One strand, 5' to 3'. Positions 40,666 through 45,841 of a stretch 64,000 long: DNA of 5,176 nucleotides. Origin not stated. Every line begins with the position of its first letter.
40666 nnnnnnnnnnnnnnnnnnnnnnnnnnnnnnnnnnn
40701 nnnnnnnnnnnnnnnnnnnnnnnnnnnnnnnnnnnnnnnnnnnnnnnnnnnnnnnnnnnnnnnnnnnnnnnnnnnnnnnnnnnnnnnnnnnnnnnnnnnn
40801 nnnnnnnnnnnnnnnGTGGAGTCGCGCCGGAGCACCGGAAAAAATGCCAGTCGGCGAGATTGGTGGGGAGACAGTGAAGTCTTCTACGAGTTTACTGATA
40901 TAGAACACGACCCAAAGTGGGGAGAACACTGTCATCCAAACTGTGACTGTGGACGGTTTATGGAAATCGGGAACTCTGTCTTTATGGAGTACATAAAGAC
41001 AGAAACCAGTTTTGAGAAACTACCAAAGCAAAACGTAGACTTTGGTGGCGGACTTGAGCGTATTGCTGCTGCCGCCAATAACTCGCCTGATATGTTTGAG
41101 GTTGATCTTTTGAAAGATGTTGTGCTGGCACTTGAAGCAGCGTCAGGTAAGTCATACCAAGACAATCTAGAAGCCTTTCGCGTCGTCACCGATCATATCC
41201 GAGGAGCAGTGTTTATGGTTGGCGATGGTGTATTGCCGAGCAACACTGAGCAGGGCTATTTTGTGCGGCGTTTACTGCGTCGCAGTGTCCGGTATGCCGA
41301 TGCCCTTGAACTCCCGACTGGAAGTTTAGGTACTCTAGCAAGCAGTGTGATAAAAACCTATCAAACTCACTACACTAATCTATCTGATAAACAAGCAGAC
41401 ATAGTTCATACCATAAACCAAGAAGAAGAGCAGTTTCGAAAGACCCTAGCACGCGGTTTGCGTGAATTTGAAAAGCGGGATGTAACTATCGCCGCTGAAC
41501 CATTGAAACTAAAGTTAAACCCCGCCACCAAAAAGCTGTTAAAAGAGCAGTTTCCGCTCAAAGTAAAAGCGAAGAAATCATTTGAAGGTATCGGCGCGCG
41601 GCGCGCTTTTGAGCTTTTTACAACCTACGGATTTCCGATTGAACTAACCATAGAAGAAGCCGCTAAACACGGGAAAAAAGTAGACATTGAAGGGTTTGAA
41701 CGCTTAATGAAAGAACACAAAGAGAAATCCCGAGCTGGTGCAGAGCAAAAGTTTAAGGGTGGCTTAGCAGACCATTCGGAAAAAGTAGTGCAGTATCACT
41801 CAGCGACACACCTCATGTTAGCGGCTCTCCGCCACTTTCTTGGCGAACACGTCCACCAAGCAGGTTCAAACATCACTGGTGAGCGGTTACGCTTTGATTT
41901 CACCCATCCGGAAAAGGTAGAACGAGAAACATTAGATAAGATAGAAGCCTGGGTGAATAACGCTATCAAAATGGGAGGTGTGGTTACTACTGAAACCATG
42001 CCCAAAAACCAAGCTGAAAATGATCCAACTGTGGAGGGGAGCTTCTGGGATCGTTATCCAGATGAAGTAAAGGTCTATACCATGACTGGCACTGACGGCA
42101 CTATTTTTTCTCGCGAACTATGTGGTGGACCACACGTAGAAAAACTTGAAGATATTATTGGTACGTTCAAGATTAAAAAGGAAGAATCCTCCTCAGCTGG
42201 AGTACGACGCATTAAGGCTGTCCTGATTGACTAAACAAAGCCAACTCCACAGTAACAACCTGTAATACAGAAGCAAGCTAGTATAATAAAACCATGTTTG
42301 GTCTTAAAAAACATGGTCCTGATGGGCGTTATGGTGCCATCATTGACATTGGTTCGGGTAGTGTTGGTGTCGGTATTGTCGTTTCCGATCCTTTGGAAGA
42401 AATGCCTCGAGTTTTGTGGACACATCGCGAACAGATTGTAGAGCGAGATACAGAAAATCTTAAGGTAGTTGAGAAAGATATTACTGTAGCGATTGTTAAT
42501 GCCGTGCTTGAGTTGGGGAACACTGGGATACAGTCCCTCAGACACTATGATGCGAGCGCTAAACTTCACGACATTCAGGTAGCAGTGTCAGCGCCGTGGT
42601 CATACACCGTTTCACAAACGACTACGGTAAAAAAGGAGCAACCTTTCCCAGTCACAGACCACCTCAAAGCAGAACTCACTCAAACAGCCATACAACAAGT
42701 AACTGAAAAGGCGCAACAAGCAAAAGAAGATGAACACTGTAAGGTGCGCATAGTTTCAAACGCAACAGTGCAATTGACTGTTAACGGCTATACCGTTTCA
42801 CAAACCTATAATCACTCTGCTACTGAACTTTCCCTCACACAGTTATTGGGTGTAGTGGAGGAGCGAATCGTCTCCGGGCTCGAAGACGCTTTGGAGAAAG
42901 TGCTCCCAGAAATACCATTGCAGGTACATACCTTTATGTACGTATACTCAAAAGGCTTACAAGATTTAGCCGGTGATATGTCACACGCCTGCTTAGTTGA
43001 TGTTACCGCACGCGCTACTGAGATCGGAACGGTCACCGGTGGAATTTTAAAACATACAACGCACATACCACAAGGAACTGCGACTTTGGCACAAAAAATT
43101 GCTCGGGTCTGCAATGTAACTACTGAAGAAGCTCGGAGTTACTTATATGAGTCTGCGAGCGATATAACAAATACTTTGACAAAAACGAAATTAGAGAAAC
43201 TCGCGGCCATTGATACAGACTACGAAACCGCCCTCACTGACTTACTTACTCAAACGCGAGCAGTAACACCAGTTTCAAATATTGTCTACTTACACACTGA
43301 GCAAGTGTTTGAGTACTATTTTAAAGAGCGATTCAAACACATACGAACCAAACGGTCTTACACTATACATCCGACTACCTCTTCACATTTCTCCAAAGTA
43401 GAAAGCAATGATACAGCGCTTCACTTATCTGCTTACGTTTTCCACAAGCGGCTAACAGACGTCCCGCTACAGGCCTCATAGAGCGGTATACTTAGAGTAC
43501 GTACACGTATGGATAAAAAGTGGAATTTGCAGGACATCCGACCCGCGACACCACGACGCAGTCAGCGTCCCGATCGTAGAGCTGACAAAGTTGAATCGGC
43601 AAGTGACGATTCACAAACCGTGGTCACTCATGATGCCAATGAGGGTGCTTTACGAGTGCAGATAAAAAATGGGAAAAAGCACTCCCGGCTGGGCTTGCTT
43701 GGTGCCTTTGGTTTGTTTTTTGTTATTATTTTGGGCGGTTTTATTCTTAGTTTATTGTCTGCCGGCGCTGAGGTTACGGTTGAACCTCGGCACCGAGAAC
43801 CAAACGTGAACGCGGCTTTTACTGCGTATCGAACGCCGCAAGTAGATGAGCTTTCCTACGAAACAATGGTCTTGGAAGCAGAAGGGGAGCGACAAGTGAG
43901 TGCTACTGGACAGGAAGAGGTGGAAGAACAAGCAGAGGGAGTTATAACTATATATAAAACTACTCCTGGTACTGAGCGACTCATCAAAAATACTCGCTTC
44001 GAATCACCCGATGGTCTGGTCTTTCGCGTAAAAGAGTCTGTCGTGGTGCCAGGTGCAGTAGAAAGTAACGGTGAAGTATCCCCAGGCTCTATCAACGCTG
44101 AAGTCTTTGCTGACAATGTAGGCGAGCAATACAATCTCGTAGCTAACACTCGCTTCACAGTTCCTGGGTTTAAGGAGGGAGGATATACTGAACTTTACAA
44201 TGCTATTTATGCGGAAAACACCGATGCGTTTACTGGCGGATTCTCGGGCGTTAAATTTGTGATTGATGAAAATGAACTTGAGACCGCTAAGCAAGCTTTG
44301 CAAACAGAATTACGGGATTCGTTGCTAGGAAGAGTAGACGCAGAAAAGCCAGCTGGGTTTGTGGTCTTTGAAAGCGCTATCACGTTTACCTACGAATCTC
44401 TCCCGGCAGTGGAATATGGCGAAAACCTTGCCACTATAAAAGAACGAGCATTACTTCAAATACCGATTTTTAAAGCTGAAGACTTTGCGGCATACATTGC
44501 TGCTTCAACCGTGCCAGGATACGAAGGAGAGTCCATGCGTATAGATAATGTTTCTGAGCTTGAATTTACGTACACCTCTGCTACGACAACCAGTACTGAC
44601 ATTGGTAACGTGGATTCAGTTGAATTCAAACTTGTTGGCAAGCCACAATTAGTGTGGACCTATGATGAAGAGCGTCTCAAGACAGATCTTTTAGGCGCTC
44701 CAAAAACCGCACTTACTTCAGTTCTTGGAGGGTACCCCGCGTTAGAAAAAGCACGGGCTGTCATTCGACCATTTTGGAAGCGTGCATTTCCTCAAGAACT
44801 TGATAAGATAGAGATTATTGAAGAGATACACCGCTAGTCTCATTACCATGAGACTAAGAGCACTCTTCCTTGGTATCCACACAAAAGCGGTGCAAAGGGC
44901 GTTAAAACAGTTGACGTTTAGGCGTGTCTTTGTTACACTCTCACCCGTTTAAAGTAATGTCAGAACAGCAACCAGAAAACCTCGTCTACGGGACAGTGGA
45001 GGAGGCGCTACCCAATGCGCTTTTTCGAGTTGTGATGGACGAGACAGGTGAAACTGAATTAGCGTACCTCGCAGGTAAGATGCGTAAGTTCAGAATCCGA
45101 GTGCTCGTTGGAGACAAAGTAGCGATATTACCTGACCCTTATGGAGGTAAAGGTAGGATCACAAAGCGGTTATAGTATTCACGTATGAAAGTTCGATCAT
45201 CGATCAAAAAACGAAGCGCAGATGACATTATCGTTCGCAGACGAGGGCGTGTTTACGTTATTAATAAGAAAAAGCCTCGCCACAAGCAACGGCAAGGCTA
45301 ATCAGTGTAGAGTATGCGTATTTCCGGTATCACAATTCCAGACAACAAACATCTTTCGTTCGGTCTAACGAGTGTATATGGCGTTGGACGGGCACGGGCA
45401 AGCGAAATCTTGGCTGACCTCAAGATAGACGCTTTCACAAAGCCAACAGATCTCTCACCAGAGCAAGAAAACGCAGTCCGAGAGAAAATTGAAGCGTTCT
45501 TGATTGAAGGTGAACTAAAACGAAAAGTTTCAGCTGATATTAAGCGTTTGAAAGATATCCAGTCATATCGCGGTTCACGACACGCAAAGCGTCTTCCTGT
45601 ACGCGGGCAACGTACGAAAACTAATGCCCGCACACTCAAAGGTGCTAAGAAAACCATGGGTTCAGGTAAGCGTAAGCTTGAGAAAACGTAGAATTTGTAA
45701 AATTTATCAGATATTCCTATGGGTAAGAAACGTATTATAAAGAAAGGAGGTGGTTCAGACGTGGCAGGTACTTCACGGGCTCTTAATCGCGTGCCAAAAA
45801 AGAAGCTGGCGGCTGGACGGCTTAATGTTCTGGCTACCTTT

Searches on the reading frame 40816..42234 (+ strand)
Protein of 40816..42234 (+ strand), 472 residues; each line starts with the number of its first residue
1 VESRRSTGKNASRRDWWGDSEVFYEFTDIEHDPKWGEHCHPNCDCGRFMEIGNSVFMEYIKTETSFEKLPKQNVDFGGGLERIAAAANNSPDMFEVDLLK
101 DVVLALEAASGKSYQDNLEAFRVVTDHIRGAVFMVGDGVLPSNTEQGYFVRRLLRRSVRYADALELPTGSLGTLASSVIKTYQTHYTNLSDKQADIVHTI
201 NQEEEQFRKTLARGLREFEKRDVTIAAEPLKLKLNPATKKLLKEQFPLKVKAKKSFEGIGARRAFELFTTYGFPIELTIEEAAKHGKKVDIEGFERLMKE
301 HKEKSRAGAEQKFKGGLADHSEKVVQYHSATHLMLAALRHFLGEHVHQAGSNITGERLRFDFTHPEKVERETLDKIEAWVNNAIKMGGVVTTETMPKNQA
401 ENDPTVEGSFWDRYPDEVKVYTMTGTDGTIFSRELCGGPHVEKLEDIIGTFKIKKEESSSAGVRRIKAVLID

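Call 31: search_protein_families(library=pfam, proteins=[window:40816-42234:+], max_evalue=0.001)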
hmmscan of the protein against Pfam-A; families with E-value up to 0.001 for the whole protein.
window:40816-42234:+ (472 aa): 2 families
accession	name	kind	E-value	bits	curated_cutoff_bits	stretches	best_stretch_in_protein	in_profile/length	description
PF01411.24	tRNA-synt_2c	-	1.1e-61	209.5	30.3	2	21-221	170-372/552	tRNA synthetases class II (A)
PF07973.19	tRNA_SAD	-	4.9e-12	46.1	24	1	418-466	1-43/44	Threonyl and Alanyl tRNA synthetase second additional domain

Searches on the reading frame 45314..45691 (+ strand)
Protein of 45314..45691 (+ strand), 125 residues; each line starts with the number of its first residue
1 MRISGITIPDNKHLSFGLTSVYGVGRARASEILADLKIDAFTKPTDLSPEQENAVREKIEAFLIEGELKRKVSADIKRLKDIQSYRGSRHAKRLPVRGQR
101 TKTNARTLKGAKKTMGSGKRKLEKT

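Call 48: find_encoding_contigs(protein=window:45314-45691:+, flank=10000, max_places=10)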
Protein window:45314-45691:+ (125 aa): 2 contigs read that carry it; 1 place shown.
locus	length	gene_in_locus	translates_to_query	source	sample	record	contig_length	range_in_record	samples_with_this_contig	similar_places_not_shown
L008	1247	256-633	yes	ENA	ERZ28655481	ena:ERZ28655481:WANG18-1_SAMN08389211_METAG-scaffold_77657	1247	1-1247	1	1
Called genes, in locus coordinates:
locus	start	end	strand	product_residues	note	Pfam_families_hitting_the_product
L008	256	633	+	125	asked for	PF00416:Ribosomal_S13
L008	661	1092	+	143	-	PF00411:Ribosomal_S11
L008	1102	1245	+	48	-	?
